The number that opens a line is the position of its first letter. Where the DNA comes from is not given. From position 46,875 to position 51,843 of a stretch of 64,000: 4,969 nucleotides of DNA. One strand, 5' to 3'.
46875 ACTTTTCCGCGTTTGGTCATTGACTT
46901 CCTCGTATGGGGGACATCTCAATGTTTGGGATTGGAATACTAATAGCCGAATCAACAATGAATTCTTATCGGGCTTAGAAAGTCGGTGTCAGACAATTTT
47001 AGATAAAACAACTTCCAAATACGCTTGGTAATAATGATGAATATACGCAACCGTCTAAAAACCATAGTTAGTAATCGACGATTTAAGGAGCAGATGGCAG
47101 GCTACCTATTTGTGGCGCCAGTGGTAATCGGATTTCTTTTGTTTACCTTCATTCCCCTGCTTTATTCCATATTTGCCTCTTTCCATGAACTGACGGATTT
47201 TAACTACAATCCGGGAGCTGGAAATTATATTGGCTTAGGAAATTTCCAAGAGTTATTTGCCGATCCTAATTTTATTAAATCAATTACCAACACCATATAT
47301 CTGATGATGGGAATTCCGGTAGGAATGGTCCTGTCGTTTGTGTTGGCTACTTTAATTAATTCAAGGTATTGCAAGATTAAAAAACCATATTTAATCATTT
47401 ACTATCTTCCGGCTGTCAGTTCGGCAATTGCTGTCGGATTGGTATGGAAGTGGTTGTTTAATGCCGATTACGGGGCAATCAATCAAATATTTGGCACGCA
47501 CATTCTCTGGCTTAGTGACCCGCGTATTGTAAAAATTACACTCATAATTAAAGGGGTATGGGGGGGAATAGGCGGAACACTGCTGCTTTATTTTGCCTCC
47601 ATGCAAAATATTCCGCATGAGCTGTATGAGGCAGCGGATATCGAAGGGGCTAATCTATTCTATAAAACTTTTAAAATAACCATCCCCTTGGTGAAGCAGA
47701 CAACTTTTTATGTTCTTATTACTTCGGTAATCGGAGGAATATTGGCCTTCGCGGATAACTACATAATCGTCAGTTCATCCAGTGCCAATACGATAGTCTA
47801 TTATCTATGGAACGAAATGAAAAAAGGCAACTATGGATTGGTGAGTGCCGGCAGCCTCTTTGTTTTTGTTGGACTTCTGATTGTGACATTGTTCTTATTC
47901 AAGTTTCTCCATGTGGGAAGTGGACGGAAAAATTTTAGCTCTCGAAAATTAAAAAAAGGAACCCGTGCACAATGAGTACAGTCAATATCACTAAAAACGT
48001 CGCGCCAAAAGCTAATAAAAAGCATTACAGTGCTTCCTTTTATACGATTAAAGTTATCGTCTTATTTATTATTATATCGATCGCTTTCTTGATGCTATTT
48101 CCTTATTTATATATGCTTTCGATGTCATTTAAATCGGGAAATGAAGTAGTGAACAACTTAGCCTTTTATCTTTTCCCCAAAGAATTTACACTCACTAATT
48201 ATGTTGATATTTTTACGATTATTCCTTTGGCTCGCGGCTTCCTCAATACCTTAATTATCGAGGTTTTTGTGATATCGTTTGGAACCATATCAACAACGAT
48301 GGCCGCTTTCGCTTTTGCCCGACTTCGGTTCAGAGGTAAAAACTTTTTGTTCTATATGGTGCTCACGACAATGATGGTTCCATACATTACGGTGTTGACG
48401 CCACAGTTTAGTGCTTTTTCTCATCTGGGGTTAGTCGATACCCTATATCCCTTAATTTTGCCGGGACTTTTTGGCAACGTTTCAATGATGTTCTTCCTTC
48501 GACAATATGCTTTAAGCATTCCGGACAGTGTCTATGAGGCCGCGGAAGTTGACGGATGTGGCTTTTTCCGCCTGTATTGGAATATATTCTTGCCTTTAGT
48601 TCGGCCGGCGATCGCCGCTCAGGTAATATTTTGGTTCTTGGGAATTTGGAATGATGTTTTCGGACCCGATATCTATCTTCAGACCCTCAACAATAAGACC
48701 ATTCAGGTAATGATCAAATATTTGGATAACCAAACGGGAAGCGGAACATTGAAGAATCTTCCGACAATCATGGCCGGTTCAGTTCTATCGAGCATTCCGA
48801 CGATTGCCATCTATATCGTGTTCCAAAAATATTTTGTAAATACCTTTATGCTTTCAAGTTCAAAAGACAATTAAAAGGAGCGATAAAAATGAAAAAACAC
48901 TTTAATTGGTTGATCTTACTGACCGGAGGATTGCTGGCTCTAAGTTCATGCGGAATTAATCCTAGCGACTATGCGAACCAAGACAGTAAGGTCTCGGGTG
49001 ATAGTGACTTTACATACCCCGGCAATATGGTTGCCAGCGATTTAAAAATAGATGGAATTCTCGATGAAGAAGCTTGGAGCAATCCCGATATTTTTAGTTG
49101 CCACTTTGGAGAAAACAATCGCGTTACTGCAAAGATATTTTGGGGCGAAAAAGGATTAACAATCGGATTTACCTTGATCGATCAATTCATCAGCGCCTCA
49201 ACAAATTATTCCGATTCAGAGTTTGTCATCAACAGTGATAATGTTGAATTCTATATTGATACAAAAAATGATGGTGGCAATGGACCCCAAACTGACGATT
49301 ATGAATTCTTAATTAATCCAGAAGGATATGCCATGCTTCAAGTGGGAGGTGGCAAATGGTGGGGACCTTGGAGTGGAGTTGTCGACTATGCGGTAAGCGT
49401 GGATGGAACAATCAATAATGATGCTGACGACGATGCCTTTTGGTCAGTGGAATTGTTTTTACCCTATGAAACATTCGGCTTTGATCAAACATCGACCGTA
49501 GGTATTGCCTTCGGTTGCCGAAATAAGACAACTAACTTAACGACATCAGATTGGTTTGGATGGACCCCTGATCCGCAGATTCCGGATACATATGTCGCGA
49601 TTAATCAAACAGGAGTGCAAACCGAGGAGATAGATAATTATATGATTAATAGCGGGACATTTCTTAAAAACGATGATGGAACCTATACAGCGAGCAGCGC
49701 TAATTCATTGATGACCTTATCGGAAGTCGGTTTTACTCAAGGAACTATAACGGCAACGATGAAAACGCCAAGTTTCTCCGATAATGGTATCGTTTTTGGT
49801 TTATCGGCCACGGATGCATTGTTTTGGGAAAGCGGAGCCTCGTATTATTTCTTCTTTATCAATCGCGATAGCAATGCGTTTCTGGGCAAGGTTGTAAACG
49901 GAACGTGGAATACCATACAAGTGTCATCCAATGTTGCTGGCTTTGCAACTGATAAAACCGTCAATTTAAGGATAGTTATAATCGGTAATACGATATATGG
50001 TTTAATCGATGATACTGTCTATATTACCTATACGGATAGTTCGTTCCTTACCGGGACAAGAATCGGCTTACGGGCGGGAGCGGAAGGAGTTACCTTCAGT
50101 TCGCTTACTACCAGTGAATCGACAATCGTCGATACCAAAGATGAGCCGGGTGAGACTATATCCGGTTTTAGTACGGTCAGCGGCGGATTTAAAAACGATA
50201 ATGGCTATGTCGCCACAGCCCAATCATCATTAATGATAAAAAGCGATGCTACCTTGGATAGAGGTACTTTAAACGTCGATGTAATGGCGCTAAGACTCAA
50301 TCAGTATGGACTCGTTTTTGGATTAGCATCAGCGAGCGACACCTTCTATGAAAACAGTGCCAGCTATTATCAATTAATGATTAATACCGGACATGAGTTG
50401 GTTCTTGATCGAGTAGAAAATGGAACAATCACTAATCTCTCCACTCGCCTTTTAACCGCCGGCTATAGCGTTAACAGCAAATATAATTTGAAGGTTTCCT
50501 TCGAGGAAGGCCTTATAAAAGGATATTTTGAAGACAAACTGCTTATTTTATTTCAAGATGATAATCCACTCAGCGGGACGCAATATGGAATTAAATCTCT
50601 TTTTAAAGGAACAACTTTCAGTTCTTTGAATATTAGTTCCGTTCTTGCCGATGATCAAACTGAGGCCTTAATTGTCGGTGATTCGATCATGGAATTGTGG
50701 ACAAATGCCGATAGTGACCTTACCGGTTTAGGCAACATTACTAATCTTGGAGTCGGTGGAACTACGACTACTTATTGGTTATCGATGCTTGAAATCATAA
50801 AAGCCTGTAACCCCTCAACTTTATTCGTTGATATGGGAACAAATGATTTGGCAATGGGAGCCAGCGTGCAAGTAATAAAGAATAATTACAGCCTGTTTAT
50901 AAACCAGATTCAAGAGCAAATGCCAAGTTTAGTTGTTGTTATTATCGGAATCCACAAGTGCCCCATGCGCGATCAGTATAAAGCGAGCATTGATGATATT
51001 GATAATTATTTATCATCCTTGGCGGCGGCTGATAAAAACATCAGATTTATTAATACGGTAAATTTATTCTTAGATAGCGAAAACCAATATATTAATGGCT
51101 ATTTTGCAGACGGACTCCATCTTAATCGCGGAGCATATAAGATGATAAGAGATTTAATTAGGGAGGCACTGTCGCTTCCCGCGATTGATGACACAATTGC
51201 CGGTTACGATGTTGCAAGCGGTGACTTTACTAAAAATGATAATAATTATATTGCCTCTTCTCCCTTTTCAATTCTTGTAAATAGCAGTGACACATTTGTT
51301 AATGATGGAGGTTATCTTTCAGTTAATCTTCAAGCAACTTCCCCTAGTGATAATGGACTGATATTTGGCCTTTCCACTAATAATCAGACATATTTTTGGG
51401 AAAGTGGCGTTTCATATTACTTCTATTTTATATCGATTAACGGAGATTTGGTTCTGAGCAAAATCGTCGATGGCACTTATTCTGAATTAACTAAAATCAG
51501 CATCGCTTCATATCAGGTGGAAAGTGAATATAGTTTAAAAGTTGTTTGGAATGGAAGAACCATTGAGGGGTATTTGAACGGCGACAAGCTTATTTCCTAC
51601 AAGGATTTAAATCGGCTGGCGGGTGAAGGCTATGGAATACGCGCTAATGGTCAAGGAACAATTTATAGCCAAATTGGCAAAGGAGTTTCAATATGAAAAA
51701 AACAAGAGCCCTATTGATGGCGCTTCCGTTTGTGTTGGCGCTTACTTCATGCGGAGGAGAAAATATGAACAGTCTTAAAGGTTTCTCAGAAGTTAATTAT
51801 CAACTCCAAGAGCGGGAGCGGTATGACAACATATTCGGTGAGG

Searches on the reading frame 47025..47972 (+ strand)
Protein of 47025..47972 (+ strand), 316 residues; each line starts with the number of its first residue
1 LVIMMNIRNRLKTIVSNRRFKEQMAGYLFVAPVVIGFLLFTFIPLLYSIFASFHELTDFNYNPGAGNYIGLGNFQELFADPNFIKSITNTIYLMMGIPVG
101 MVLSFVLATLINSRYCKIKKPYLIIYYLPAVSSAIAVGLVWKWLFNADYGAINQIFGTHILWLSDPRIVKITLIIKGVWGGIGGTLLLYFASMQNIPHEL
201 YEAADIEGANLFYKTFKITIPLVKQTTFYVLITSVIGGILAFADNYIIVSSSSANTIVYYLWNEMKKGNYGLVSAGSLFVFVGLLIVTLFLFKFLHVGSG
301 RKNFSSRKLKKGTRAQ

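Call 78: search_protein_families(library=pfam, proteins=[window:47025-47972:+], max_evalue=0.00001)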
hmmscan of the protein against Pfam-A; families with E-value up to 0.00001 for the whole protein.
window:47025-47972:+ (316 aa): 1 family
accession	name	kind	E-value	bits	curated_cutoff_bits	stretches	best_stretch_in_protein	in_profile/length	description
PF00528.27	BPD_transp_1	-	2e-08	34.6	26.4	1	100-290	1-174/184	Binding-protein-dependent transport system inner membrane component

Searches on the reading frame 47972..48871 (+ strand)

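Call 78: search_protein_families(library=pfam, proteins=[window:47972-48871:+], max_evalue=0.00001)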
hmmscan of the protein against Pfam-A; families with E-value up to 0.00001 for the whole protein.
window:47972-48871:+ (300 aa): 1 family
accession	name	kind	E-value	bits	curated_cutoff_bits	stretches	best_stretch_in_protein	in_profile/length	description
PF00528.27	BPD_transp_1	-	1.2e-13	51.6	26.4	1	111-289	4-179/184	Binding-protein-dependent transport system inner membrane component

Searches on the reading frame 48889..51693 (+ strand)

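Call 78: search_protein_families(library=pfam, proteins=[window:48889-51693:+], max_evalue=0.00001)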
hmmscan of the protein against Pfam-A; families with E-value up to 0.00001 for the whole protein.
window:48889-51693:+ (935 aa): 2 families
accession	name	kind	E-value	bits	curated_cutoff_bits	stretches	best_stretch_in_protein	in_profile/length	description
PF13472.12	Lipase_GDSL_2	-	1.6e-15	58.5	32.9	1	597-751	3-177/178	GDSL-like Lipase/Acylhydrolase family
PF00657.28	Lipase_GDSL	-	2.7e-08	34.6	23.6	1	606-755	31-206/208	GDSL-like Lipase/Acylhydrolase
